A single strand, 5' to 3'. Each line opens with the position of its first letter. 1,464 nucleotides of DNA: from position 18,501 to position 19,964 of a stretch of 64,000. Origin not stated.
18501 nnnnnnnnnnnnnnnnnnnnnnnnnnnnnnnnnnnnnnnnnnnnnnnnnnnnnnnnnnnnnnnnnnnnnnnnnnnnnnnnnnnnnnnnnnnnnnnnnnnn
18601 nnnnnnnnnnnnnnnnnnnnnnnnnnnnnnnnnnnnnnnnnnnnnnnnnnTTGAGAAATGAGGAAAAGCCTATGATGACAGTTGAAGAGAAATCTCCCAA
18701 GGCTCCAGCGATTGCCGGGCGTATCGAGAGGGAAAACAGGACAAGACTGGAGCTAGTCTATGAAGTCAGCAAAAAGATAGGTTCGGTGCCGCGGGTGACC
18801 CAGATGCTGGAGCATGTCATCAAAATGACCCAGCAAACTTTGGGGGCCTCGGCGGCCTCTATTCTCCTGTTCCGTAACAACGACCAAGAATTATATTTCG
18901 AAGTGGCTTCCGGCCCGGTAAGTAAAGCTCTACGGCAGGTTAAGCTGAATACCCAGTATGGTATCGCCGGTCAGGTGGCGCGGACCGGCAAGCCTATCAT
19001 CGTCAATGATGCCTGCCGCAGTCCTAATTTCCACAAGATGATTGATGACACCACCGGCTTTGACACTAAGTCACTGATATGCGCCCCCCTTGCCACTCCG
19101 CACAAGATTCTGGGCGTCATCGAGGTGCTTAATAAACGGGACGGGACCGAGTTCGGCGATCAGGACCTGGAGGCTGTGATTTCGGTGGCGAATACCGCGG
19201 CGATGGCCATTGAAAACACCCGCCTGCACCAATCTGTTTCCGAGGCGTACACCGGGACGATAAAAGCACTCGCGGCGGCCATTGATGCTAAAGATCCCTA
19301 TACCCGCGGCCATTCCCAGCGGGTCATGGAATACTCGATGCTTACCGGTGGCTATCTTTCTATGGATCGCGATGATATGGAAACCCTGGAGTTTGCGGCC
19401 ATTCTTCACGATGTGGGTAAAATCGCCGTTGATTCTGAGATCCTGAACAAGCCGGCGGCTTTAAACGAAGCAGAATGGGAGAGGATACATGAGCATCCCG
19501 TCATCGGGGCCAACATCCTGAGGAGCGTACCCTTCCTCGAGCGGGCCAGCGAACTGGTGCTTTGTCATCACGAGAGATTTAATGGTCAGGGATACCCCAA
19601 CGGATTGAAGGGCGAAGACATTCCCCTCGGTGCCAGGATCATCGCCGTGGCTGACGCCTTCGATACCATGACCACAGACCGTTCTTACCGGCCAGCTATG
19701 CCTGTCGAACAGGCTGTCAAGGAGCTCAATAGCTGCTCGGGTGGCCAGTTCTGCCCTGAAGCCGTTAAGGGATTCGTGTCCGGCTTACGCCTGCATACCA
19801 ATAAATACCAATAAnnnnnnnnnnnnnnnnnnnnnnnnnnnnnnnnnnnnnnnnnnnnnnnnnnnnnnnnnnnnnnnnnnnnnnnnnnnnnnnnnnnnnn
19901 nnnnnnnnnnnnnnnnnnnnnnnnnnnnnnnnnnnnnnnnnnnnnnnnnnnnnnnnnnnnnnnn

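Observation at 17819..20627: Self-contained cyclic-nucleotide make-and-break module: sensorless cyclase, GAF-HD-GYP and class II phosphodiesterase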

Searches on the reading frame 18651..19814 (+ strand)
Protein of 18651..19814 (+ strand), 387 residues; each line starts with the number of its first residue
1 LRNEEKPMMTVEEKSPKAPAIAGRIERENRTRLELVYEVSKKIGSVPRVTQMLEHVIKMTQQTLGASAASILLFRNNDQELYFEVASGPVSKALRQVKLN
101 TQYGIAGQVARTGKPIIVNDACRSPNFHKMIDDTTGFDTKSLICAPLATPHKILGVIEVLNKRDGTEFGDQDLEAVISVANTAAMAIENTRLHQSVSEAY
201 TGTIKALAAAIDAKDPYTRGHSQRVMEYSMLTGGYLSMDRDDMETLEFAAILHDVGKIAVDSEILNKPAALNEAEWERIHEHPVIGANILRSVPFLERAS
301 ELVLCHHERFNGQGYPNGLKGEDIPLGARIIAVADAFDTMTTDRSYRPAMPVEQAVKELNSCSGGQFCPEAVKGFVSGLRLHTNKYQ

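Call 3: search_protein_families(library=pfam, proteins=[window:18651-19814:+], max_evalue=1)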
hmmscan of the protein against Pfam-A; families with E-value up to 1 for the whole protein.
window:18651-19814:+ (387 aa): 6 families
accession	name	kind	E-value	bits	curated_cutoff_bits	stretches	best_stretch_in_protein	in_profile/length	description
PF13487.12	HD_5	-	1.3e-39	136.1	27.2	1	206-364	2-163/170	HD domain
PF01966.28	HD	-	2e-22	80.1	22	1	220-340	3-116/116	HD domain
PF01590.32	GAF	-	9.8e-18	65.4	22.4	1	51-187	4-133/133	GAF domain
PF13492.12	GAF_3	-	7.7e-15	55.9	27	1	51-189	4-129/129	GAF domain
PF13185.12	GAF_2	-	9.2e-15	55.5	28.6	1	50-188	5-136/136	GAF domain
PF18019.7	Cas3_HD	-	0.028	14.9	23.1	1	243-310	54-132/207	Cas3, HD domain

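Call 4: search_protein_families(library=ncbifam, proteins=[window:18651-19814:+], max_evalue=1)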
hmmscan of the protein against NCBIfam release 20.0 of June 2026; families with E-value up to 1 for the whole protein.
window:18651-19814:+ (387 aa): 12 families
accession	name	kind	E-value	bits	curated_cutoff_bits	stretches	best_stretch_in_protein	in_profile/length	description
NF053512.1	nitric_RR_NosR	exception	9.9e-41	140.1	400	1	191-380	165-355/422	response regulator c-di-GMP phosphodiesterase, NosR family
NF008283.0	PRK11061.1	equivalog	3e-14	52.2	583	1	37-210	6-177/748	phosphoenolpyruvate--protein phosphotransferase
TIGR01817.1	nifA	equivalog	3.2e-13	49.3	528.85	1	32-234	3-201/534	nif-specific transcriptional activator NifA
TIGR00277.1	HDIG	domain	1.8e-06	27.7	27.6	1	241-308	25-83/84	HDIG domain-containing metalloprotein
NF041673.1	transregRamA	equivalog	3.6e-05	23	500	1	77-183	36-142/280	acetate metabolism transcriptional regulator RamA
NF038250.1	nitrate_NreA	equivalog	4.1e-05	23.4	175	1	76-168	31-124/142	nitrate respiration regulation accessory nitrate sensor NreA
NF041606.1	dguan_cyc_DgcA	equivalog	0.012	14.6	370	1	37-194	18-176/340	diguanylate cyclase DgcA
TIGR03276.1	Phn-HD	hypoth_equivalog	0.039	13.5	214.6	1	234-306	34-98/179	phosphonate degradation HD-domain oxygenase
NF041494.1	MobH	equivalog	0.041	12.8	200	1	248-281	106-136/340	MobH family relaxase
NF045665.1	NTPtran_DVU1551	equivalog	0.054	12.5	315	1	205-258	205-260/359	DVU_1551 family NTP transferase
TIGR01596.1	cas3_HD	equivalog_domain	0.082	13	43.45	1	241-259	28-46/178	CRISPR-associated endonuclease Cas3''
TIGR02578.2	cas_TM1811_Csm1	equivalog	0.13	10.8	170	1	244-341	2-78/753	type III-A CRISPR-associated protein Cas10/Csm1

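Call 5: search_protein_families(library=padloc, proteins=[window:18651-19814:+], max_evalue=1)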
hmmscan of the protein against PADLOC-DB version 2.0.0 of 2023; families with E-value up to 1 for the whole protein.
window:18651-19814:+ (387 aa): 4 families
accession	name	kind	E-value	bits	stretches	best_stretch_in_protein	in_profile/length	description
PDLC01254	Cas3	-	7.5e-05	21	1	237-316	25-97/164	CAS-I; effector_G3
PDLC01767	Cas3e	-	0.0078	12.7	1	238-327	61-123/680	-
PDLC00940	Cas3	-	0.022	13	1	241-259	28-46/178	CRISPR-associated endonuclease Cas3-HD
PDLC01757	Cas3b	-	0.043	10.3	1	221-309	16-101/676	-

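Call 22: search_solved_structures(query=window:18651-19814:+, max_evalue=0.00001, show_alignments=2)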
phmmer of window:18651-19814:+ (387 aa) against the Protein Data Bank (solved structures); distinct sequences matched with E-value up to 0.00001: 25.
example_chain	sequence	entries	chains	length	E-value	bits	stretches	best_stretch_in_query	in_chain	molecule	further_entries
4mcw_A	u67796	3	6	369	5.4e-58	200.1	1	31-374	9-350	Metal dependent phosphohydrolase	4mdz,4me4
5z7c_A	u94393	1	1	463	1.4e-46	162.6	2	185-385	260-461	3'3'-cGAMP-specific phosphodiesterase 3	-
4r8z_A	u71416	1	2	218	2.1e-26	96.2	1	199-377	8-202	Cyclic di-GMP phosphodiesterase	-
9rbz_A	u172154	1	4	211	6.6e-26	94.5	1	202-369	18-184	HD domain/sensory box protein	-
9rc0_A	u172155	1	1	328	1.9e-25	93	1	201-369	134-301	HD domain/sensory box protein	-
5w10_A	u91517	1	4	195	9.2e-22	80.9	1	38-190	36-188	cGMP-specific phosphodiesterase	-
1mc0_A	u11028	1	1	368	3.6e-19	72.4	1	26-200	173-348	3',5'-cyclic nucleotide phosphodiesterase 2A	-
3ibj_A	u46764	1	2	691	3.6e-19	72.4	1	27-200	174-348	cGMP-dependent 3',5'-cyclic phosphodiesterase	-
2zmf_A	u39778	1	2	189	6.7e-19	71.5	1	35-191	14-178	cAMP and cAMP-inhibited cGMP 3',5'-cyclic phosphodiesterase 10A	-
9lrn_A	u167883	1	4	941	8.4e-19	71.2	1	26-200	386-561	cGMP-dependent 3',5'-cyclic phosphodiesterase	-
3lfv_A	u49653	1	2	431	1.7e-17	66.9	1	12-194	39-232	cGMP-specific 3',5'-cyclic phosphodiesterase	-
3mf0_A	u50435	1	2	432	1.7e-17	66.9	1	12-194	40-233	cGMP-specific 3',5'-cyclic phosphodiesterase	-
9lss_A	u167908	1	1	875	5.2e-17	65.3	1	11-194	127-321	cGMP-specific 3',5'-cyclic phosphodiesterase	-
3bjc_A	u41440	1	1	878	5.3e-17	65.2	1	11-194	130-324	cGMP-specific 3',5'-cyclic phosphodiesterase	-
3jab_B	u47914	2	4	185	5.6e-17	65.2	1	39-200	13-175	GafB domain of phosphodiesterase 2A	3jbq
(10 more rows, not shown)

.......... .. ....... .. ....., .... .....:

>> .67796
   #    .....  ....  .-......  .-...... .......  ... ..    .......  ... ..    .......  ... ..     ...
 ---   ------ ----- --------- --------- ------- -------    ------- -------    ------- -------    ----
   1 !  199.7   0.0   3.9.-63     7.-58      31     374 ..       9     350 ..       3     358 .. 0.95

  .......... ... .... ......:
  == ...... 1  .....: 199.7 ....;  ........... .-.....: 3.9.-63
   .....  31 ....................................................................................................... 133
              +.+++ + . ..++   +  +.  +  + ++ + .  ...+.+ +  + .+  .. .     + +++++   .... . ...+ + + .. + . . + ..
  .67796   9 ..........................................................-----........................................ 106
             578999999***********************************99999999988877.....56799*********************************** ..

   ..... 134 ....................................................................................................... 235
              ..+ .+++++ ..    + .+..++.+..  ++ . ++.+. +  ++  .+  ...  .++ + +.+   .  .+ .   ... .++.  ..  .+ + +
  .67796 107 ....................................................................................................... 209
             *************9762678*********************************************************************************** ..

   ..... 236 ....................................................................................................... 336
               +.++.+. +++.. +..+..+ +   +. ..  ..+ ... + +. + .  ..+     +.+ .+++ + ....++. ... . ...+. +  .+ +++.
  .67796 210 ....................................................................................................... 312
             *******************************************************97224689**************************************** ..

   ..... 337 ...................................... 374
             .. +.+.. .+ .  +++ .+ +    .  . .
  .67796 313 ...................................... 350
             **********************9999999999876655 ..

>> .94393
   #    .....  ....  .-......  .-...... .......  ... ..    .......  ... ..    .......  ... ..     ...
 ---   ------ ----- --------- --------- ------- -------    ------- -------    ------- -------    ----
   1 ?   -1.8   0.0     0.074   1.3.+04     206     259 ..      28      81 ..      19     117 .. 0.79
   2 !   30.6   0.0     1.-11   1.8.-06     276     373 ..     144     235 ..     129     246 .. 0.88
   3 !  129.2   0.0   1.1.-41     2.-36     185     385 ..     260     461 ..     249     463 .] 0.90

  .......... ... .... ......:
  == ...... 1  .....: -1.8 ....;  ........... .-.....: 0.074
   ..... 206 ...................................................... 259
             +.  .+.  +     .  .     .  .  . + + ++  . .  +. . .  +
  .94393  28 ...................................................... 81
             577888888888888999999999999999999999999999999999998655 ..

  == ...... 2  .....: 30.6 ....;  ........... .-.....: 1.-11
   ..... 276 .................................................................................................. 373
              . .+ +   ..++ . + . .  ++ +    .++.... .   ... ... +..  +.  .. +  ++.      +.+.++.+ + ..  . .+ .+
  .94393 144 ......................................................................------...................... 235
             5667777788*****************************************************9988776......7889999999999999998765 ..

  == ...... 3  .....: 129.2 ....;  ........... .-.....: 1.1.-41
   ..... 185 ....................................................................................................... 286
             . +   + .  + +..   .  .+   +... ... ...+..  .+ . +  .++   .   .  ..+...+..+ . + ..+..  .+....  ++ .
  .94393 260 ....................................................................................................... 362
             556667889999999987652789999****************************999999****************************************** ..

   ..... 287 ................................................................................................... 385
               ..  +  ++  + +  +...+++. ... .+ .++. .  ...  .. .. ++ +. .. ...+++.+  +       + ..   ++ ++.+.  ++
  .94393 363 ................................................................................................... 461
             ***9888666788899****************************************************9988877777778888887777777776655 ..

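Call 69: find_homologous_proteins(query=window:18651-19814:+, max_evalue=1e-30)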
Query window:18651-19814:+ (387 aa): 5950 proteins with E <= 1e-30 among 8000 candidates; the best 120 are listed.
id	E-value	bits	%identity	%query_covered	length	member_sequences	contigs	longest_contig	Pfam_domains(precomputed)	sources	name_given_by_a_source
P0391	5.0e-250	847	100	98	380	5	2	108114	PF13185.13,PF13487.13,PF01966.29,PF01590.33,PF13492.13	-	-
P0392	8.6e-220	747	85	100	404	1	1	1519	PF13185.13,PF13487.13,PF01966.29,PF01590.33,PF13492.13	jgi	jgi:HD-GYP domain-containing protein (c-di-GMP phosphodiesterase class II)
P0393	3.0e-218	742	87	98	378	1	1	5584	PF13185.13,PF13487.13,PF01966.29,PF01590.33,PF13492.13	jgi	jgi:HD-GYP domain-containing protein (c-di-GMP phosphodiesterase class II)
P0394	2.3e-217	739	87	97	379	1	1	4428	PF13185.13,PF13487.13,PF01966.29,PF01590.33,PF13492.13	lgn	-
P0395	2.5e-216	736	85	98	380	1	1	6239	PF13185.13,PF13487.13,PF01966.29,PF01590.33,PF13492.13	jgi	jgi:HD-GYP domain-containing protein (c-di-GMP phosphodiesterase class II)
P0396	3.1e-215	732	86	98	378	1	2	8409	PF13185.13,PF13487.13,PF01966.29,PF01590.33,PF13492.13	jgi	jgi:putative nucleotidyltransferase with HDIG domain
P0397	1.7e-214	730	86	97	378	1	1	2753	PF13185.13,PF13487.13,PF01966.29,PF01590.33,PF13492.13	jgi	jgi:HD-GYP domain-containing protein (c-di-GMP phosphodiesterase class II)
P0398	6.1e-214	728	86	97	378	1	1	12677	PF13185.13,PF13487.13,PF01966.29,PF01590.33,PF13492.13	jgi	jgi:HD-GYP domain-containing protein (c-di-GMP phosphodiesterase class II)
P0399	1.6e-211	720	85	98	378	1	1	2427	PF13185.13,PF13487.13,PF01966.29,PF01590.33,PF13492.13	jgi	jgi:HD-GYP domain-containing protein (c-di-GMP phosphodiesterase class II)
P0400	4.1e-211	719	85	98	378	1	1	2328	PF13185.13,PF13487.13,PF01966.29,PF01590.33,PF13492.13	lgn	-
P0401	1.1e-205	701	82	97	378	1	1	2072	PF13185.13,PF13487.13,PF01966.29,PF01590.33,PF13492.13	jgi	jgi:HD-GYP domain-containing protein (c-di-GMP phosphodiesterase class II)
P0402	3.2e-201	686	79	98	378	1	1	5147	PF13185.13,PF13487.13,PF01966.29,PF01590.33,PF13492.13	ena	-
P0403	4.9e-198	676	79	98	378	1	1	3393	PF13185.13,PF13487.13,PF01966.29,PF01590.33,PF13492.13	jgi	jgi:HD-GYP domain-containing protein (c-di-GMP phosphodiesterase class II)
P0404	2.4e-196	670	82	93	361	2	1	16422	PF13185.13,PF13487.13,PF01966.29,PF01590.33,PF13492.13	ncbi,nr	ncbi:MAG: hypothetical protein A2137_04300 [Chloroflexi bacterium RBG_16_58_8]|nr:MAG: hypothetical 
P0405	1.7e-193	661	77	98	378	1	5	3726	PF13185.13,PF13487.13,PF01966.29,PF01590.33,PF13492.13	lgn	-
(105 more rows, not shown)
